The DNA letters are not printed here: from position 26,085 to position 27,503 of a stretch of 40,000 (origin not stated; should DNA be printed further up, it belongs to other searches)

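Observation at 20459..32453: tRNA-flanked orphan glycan locus with no recognisable priming, polymerisation or export machinery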

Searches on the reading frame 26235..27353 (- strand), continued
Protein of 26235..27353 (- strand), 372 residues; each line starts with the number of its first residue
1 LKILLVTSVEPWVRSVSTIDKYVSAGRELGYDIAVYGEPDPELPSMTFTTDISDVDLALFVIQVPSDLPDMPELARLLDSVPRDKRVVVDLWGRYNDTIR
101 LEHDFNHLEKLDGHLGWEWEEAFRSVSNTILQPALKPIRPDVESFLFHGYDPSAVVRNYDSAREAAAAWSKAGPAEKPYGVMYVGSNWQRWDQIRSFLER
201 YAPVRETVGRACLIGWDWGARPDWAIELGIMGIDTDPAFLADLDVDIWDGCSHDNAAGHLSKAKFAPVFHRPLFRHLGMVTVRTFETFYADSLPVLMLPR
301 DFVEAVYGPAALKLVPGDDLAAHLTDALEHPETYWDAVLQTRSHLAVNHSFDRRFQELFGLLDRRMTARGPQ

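Call 85: search_protein_representatives(alignment_id=A1)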
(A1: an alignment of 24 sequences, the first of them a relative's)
Query: 24 sequences, 372 profile positions. Proteins with E-value up to 0.001 (for the whole library): 338; up to 1e-10: 235; up to 1e-30: 85. The best 150 are listed.
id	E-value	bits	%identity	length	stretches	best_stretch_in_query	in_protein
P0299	4.1e-172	588.6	-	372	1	1-367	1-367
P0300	1.3e-128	445.4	-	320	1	1-256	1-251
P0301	2.5e-108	378.7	-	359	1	1-362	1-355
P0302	8.2e-106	370.4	-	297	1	71-325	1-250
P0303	2.0e-89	316.5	-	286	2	1-174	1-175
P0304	3.4e-86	305.8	-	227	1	1-227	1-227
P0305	4.5e-83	295.5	-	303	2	182-318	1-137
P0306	4.9e-78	279.0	-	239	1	1-158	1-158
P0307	7.6e-77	275.1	-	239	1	1-206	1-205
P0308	2.6e-74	266.7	-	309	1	1-188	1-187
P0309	5.2e-73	262.4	-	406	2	206-320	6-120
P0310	2.7e-70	253.5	-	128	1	69-196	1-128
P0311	2.4e-69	250.4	-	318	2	202-323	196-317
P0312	1.4e-68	247.9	-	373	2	231-322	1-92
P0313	4.9e-68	246.1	-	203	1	1-163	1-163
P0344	3.0e-46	174.3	-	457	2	278-368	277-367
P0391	1.9e-28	115.8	-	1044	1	1-365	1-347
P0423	5.2e-22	94.6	-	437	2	1-196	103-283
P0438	6.0e-20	87.8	-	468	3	261-314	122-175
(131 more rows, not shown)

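Call 86: search_protein_families(library=pfam, proteins=[P0391, P0344, P0438, P0423, P0309], max_evalue=0.001)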
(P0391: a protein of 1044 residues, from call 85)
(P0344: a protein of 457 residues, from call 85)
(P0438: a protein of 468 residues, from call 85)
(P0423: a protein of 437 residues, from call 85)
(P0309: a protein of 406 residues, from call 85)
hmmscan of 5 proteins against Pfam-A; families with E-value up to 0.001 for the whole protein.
P0391 (1044 aa): 1 family
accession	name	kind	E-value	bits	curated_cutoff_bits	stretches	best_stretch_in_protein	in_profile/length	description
PF13704.12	Glyco_tranf_2_4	-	1.4e-18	67.6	27.5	1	398-492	1-97/98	Glycosyl transferase family 2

P0344 (457 aa): 0 families

P0438 (468 aa): 0 families

P0423 (437 aa): 0 families

P0309 (406 aa): 0 families

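Call 91: list_cluster_members(proteins=[window:26235-27353:-, window:37429-39150:+, window:21840-22400:-, L001:13286-14668:+, window:29751-30797:+, window:28619-29758:+, window:27350-28339:-, window:31188-32453:+])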
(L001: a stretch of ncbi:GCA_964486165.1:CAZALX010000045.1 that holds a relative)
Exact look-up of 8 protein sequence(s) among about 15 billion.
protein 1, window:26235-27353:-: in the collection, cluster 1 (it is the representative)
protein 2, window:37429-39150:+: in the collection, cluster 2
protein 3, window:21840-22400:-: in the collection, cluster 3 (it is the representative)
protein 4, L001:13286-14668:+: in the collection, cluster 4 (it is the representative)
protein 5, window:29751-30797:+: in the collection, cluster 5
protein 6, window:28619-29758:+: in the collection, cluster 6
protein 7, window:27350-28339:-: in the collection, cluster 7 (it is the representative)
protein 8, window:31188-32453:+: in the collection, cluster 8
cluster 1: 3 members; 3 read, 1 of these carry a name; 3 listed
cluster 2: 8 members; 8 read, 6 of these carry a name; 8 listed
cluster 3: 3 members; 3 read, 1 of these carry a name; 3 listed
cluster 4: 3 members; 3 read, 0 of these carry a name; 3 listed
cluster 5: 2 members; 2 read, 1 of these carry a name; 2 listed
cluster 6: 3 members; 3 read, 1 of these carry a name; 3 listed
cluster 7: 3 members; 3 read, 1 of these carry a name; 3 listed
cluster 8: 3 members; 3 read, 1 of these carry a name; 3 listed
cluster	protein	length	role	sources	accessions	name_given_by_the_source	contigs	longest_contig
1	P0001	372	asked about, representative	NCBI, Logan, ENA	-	-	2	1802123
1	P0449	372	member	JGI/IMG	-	hypothetical protein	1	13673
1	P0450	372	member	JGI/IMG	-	-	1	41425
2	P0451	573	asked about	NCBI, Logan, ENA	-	-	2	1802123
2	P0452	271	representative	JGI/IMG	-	dihydroxy-acid dehydratase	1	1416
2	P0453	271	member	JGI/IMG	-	dihydroxy-acid dehydratase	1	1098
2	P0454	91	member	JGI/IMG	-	dihydroxy-acid dehydratase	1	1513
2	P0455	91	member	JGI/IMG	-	dihydroxy-acid dehydratase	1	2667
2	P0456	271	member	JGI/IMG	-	dihydroxy-acid dehydratase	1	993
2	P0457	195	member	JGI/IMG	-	dihydroxy-acid dehydratase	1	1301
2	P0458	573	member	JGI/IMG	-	-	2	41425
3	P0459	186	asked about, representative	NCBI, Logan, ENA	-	-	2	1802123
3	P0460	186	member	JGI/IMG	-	regulator of protease activity HflC (stomatin/prohibitin superfamily)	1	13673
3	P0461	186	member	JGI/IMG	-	-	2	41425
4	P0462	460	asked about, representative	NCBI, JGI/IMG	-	-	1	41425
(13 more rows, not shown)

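Call 96: search_solved_structures(query=A4, max_evalue=0.01)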
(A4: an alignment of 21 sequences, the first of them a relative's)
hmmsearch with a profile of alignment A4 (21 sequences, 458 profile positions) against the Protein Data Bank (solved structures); distinct sequences matched with E-value up to 0.01: 10.
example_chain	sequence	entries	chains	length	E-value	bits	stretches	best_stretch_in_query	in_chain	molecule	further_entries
2bs9_A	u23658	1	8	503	9.3e-13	51.1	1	110-231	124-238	BETA-XYLOSIDASE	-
1w91_A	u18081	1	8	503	9.5e-13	51.1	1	110-231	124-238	BETA-XYLOSIDASE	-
1px8_A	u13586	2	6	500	1.2e-11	47.5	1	107-224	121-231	Beta-xylosidase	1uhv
2bfg_A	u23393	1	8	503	1.3e-11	47.4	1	110-231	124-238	BETA-XYLOSIDASE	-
6yyh_A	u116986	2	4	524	2.2e-11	46.6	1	109-223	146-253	Beta-xylosidase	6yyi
6uqj_A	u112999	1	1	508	1.5e-09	40.5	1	124-224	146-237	Beta-xylosidase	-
4m29_A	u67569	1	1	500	4.6e-09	39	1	76-225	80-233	Beta-xylosidase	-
4ekj_A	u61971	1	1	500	4.7e-09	39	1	76-225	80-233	Beta-xylosidase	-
8i0x_B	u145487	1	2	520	1.7e-06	30.5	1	126-224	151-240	Glycoside hydrolase family 39 beta-xylosidase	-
8i0j_A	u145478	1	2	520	1.7e-06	30.5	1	126-224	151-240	Glycoside hydrolase family 39 beta-xylosidase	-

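Call 101: search_solved_structures(query=A2, max_evalue=10)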
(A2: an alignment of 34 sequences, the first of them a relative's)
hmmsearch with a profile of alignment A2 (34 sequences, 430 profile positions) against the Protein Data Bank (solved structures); distinct sequences matched with E-value up to 10: 1.
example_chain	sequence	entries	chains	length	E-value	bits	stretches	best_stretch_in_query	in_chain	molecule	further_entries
3dkn_A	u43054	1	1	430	0.072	15.1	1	33-105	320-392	Preprotein translocase subunit secY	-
